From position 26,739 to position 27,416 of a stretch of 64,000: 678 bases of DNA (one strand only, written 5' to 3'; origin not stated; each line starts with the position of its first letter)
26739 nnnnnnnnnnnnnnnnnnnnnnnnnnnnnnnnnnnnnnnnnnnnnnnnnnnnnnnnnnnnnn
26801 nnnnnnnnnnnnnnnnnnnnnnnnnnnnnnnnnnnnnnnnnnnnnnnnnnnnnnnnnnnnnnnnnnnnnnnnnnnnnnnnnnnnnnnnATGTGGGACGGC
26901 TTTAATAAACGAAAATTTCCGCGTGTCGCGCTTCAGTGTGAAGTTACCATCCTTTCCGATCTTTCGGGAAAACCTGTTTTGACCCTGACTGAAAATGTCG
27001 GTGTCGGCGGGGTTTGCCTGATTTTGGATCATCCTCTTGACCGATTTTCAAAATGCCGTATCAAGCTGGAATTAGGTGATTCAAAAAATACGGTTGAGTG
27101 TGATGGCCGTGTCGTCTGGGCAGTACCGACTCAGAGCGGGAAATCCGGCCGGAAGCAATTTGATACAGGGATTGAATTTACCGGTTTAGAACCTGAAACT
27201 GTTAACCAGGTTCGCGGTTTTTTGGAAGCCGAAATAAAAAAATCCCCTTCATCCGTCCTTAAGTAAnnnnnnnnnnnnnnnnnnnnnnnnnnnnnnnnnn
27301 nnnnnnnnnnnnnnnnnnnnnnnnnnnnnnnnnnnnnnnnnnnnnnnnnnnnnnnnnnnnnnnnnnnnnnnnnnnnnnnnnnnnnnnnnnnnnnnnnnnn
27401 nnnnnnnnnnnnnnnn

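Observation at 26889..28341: Compact c-di-GMP effector cluster: PilZ - YajQ - PilZ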

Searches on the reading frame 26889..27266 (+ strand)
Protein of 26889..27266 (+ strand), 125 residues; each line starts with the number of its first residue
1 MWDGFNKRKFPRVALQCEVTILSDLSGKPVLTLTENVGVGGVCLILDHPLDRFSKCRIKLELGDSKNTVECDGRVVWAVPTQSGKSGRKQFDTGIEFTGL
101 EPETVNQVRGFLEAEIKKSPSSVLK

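Call 3: search_protein_families(library=pfam, proteins=[window:26889-27266:+], max_evalue=1)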
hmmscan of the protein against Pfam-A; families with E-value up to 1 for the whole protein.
window:26889-27266:+ (125 aa): 1 family
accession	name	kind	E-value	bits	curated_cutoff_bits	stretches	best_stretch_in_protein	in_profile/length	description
PF07238.19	PilZ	-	1.5e-11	44.9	22.5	1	6-113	1-101/102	PilZ domain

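Call 4: search_protein_families(library=ncbifam, proteins=[window:26889-27266:+], max_evalue=1)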
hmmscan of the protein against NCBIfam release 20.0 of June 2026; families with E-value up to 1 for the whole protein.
window:26889-27266:+ (125 aa): 1 family
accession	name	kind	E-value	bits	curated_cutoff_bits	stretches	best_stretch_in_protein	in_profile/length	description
TIGR02266.1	gmx_TIGR02266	paralog_domain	4.4e-07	30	68.7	1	12-112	1-95/96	TIGR02266 family protein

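Call 43: find_homologous_proteins(query=window:26889-27266:+, max_evalue=0.001)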
Query window:26889-27266:+ (125 aa): 130 proteins with E <= 0.001 among 135 candidates; the best 120 are listed.
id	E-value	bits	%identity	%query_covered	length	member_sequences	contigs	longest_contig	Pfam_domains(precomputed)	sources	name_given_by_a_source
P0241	4.0e-78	277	100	100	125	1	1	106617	PF07238.20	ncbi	-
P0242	2.2e-61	223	78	100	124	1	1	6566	PF07238.20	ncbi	-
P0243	3.8e-61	222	74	100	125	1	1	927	PF07238.20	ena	-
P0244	2.8e-59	216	76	100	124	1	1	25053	PF07238.20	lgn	-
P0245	1.1e-55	205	70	100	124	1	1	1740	PF07238.20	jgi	jgi:hypothetical protein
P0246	5.3e-55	203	71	100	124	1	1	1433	PF07238.20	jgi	jgi:hypothetical protein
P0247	1.3e-54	201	72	100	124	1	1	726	PF07238.20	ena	-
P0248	6.2e-54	199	70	100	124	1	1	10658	PF07238.20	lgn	-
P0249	3.2e-45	171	62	99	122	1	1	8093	PF07238.20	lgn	-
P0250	1.1e-44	169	59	99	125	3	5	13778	PF07238.20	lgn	-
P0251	1.6e-44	169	59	99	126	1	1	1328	PF07238.20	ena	-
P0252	1.3e-43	166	58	99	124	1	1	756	PF07238.20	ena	-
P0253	1.5e-43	166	60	99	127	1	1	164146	PF07238.20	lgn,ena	-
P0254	1.1e-42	163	57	99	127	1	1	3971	PF07238.20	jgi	jgi:Tfp pilus assembly protein PilZ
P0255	1.5e-41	159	58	96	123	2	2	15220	PF07238.20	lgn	-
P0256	6.1e-41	157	57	98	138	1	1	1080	PF07238.20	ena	-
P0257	1.3e-40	156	53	99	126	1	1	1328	PF07238.20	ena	-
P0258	9.1e-40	153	58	93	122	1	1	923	PF07238.20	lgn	-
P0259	1.0e-39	153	58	94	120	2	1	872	PF07238.20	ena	-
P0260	1.5e-39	153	58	92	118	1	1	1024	PF07238.20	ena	-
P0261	2.6e-39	152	58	99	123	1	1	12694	PF07238.20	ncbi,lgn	-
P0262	2.7e-39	152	58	94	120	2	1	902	PF07238.20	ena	-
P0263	4.0e-39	151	57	94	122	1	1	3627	PF07238.20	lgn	-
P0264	5.2e-39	151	53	100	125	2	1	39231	PF07238.20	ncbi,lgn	-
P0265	5.5e-39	151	58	94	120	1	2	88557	PF07238.20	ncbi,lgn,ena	-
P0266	5.6e-39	151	59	94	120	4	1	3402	PF07238.20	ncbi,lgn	-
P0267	7.0e-39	150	60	95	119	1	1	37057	PF07238.20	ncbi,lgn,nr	ncbi:MAG: PilZ domain-containing protein [Candidatus Omnitrophica bacterium]|nr:PilZ domain-containi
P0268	1.5e-38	149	52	100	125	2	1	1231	PF07238.20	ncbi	-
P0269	2.8e-38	149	55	95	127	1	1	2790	PF07238.20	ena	-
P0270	3.0e-38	148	57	93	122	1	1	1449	PF07238.20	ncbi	-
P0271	3.5e-38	148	56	97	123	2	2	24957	PF07238.20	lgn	-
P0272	4.5e-38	148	56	95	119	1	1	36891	PF07238.20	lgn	-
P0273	4.7e-38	148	54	96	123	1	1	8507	PF07238.20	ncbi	-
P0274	1.1e-37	147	53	96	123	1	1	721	PF07238.20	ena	-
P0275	1.4e-37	146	53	94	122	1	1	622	PF07238.20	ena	-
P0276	1.7e-37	146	53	95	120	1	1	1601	PF07238.20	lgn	-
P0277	4.7e-37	145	51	97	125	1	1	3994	PF07238.20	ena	-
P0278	5.0e-37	144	52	100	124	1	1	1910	PF07238.20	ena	-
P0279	5.9e-37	144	53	96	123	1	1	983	PF07238.20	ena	-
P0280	7.3e-37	144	53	93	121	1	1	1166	PF07238.20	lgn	-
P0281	8.6e-37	144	54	98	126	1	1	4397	PF07238.20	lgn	-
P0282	9.1e-37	144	56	94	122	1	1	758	PF07238.20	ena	-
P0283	1.2e-36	143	51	97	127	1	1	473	PF07238.20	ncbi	-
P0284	2.2e-36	142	53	93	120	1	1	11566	PF07238.20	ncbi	-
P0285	2.3e-36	142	52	94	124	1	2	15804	PF07238.20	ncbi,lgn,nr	ncbi:MAG: PilZ domain-containing protein [Candidatus Omnitrophica bacterium]|nr:PilZ domain-containi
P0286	2.9e-36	142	54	94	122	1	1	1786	PF07238.20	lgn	-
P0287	6.3e-36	141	54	94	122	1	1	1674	PF07238.20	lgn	-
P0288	8.1e-36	141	53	94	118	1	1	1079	PF07238.20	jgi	-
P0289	1.2e-35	140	50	100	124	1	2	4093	PF07238.20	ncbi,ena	-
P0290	2.7e-35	139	51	97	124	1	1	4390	PF07238.20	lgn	-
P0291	4.5e-35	138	54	90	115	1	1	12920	PF07238.20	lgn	-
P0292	5.4e-35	138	53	94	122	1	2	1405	PF07238.20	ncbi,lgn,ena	-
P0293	5.5e-35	138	52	94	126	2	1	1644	PF07238.20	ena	-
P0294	1.1e-34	137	54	93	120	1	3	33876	PF07238.20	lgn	-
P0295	3.8e-34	135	50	90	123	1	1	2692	PF07238.20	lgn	-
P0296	4.8e-34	135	52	93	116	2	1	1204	PF07238.20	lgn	-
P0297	8.9e-34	134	50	94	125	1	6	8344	PF07238.20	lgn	-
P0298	1.9e-32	130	52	93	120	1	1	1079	PF07238.20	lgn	-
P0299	3.9e-32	129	49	98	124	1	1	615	PF07238.20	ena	-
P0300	7.3e-32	128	52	94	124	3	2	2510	PF07238.20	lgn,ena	-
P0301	1.6e-31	127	47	94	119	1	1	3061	PF07238.20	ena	-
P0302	4.7e-31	125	50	95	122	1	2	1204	PF07238.20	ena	-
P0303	4.7e-31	125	53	93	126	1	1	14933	PF07238.20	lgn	-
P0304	6.7e-31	125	51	94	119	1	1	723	PF07238.20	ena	-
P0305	7.3e-31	125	49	94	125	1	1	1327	PF07238.20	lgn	-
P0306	7.4e-31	125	50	90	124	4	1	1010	PF07238.20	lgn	-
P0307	1.4e-30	124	48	95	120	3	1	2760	PF07238.20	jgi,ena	-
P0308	1.8e-30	123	45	95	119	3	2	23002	PF07238.20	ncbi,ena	-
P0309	1.8e-30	123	46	94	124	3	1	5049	PF07238.20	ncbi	-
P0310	2.0e-30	123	50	97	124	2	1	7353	PF07238.20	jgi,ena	-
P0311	2.8e-30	123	51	93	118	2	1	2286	PF07238.20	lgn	-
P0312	3.0e-30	123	50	94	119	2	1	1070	PF07238.20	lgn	-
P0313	6.0e-30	122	49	95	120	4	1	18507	PF07238.20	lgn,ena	-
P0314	6.5e-30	121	51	94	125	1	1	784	PF07238.20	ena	-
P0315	7.6e-30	121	49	95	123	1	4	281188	PF07238.20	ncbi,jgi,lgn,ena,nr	ncbi:MAG TPA: PilZ domain-containing protein [Candidatus Omnitrophota bacterium]|nr:PilZ domain-cont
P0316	1.0e-29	121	48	90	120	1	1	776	PF07238.20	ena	-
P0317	1.1e-29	121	52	90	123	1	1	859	PF07238.20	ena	-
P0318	1.1e-29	121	45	98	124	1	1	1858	PF07238.20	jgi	jgi:c-di-GMP-binding flagellar brake protein YcgR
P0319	1.2e-29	121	48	95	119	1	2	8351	PF07238.20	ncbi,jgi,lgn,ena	-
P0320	1.3e-29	120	48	94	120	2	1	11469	PF07238.20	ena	-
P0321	1.6e-29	120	48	94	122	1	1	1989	PF07238.20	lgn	-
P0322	2.9e-29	119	46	93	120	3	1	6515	PF07238.20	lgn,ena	-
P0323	3.0e-29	119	43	99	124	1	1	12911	PF07238.20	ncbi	-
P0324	3.7e-29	119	43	98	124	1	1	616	PF07238.20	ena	-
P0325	6.1e-29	118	45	94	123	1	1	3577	PF07238.20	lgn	-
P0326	7.1e-29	118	48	94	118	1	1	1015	PF07238.20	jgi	jgi:hypothetical protein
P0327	1.2e-28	117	46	95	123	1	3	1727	PF07238.20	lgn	-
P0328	1.3e-28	117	47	94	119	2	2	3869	PF07238.20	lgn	-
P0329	1.3e-28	117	48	90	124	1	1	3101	PF07238.20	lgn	-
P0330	1.7e-28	117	43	97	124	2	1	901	PF07238.20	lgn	-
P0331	1.7e-28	117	44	94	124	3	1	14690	PF07238.20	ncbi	-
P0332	2.1e-28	117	46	94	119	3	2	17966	PF07238.20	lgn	-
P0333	2.1e-28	117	45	95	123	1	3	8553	PF07238.20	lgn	-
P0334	3.0e-28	116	46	94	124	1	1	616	PF07238.20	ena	-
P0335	3.1e-28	116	43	98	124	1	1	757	PF07238.20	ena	-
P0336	3.3e-28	116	46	94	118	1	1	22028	PF07238.20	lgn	-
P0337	3.6e-28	116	47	98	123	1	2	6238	PF07238.20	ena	-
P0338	3.8e-28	116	44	94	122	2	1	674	PF07238.20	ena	-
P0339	5.2e-28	115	46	90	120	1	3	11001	PF07238.20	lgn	-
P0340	5.3e-28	115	45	93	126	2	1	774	PF07238.20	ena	-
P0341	5.4e-28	115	46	94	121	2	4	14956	PF07238.20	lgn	-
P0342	7.5e-28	115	47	94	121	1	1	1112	PF07238.20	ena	-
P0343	8.5e-28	115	43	95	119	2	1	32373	PF07238.20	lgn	-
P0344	1.4e-27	114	47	90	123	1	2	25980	PF07238.20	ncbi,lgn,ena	-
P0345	1.5e-27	114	46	90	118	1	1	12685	PF07238.20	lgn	-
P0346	2.0e-27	113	47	94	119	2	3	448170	PF07238.20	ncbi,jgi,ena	-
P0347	2.5e-27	113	44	94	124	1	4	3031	PF07238.20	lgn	-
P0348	2.6e-27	113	46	97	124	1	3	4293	PF07238.20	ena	-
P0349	5.2e-27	112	44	90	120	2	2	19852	PF07238.20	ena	-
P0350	5.6e-27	112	47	95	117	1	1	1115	PF07238.20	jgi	jgi:hypothetical protein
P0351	1.1e-26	111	46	90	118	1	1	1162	PF07238.20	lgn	-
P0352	1.1e-26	111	45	94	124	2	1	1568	PF07238.20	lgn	-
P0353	1.7e-26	110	44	93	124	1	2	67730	PF07238.20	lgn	-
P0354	8.6e-26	108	44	93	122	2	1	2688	PF07238.20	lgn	-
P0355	1.3e-25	108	45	94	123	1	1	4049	PF07238.20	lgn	-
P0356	3.3e-25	106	44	91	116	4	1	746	PF07238.20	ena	-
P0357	4.3e-25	106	44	94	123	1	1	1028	PF07238.20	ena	-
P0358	7.4e-25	105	43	90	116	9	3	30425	PF07238.20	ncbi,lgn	-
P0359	8.7e-25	105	43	92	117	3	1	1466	PF07238.20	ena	-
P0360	2.8e-24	103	44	92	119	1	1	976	PF07238.20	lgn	-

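Call 50: predict_structure(alignment_id=A3)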
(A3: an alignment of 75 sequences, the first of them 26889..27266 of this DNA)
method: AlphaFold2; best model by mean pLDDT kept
length: 125 residues; sequences in the alignment: 75
mean_pLDDT: 79.2   pTM: 0.73
mean pLDDT of the five models: 79.2, 77.1, 75.7, 75.5, 71.6
residues with pLDDT >= 90: 18; 70-90: 77; 50-70: 25; < 50: 5
segments of 3 or more residues with pLDDT < 50: 1-3
pLDDT, mean of each block of 10 residues (from residue 1): 55 81 70 86 88 90 79 91 71 89 86 79 50
secondary structure, 60 per line:
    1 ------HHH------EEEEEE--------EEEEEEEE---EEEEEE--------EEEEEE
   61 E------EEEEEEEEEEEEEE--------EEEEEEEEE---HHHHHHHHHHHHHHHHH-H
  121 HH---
elements in order: E16-21 E30-37 E41-46 E55-61 E68-81 E90-98 H102-118

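Call 54: fold_search(model_id=the predicted structure, library=pdb)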
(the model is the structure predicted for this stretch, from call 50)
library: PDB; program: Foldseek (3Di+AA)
matches with E <= 10: 990; with E <= 0.001: 15
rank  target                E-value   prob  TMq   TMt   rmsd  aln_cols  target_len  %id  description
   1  5vx6_A                3.1e-05  1.00  0.64  0.41   4.0       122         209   12  Structure of Bacillus subtilis Inhibitor of motility (MotI/DgrA) (released 2017-11-22)
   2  5vx6_B                4.8e-05  1.00  0.64  0.40   4.0       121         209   13  Structure of Bacillus subtilis Inhibitor of motility (MotI/DgrA) (released 2017-11-22)
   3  4rt0_C                1.3e-04  1.00  0.55  0.62   4.9       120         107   19  Structure of the Alg44 PilZ domain from Pseudomonas aeruginosa PAO1 in complex with c-di-GMP (released 2015-04-08)
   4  5y6g                  1.4e-04  1.00  0.68  0.66   3.7       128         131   13  PilZ domain with c-di-GMP of YcgR from Escherichia coli (released 2018-07-18)
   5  4xrn_B                2.1e-04  1.00  0.57  0.67   4.4       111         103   18  Pilz domain with c-di-gmp of a protein from Pseudomonas aeruginosa (released 2016-02-03)
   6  7mie                  3.1e-04  1.00  0.53  0.30   6.1       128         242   15  Crystal structure of the Borreliella burgdorferi PlzA protein in complex with c-di-GMP (released 2021-06-30)
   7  5ked_B                3.8e-04  1.00  0.75  0.44   2.6       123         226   15  Structure of the 2.65 Angstrom P2(1) crystal of K. pneumonia MrkH (released 2016-08-17)
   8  4xrn_A                4.3e-04  1.00  0.56  0.65   4.3       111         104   20  Pilz domain with c-di-gmp of a protein from Pseudomonas aeruginosa (released 2016-02-03)
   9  5kec_D                5.9e-04  1.00  0.69  0.41   2.9       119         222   13  Structure of K. pneumonia MrkH in its apo state. (released 2016-08-17)
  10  5ejl                  6.2e-04  1.00  0.65  0.36   3.3       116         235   12  MrkH, A novel c-di-GMP dependence transcription regulatory factor. (released 2016-10-19)
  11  5y6f                  6.6e-04  1.00  0.67  0.39   2.5       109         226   12  Crystal structure of YcgR in complex with c-di-GMP from Escherichia coli (released 2018-07-18)
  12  5ked_A                6.6e-04  1.00  0.72  0.41   2.6       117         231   14  Structure of the 2.65 Angstrom P2(1) crystal of K. pneumonia MrkH (released 2016-08-17)
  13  4i86_A                7.4e-04  1.00  0.54  0.64   4.2       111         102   16  Crystal structure of PilZ domain of CeSA from cellulose synthesizing bacterium (released 2013-04-03)
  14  5kec_A                8.7e-04  1.00  0.66  0.38   3.5       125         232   14  Structure of K. pneumonia MrkH in its apo state. (released 2016-08-17)
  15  4i86_B                8.7e-04  1.00  0.54  0.66   3.9       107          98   15  Crystal structure of PilZ domain of CeSA from cellulose synthesizing bacterium (released 2013-04-03)
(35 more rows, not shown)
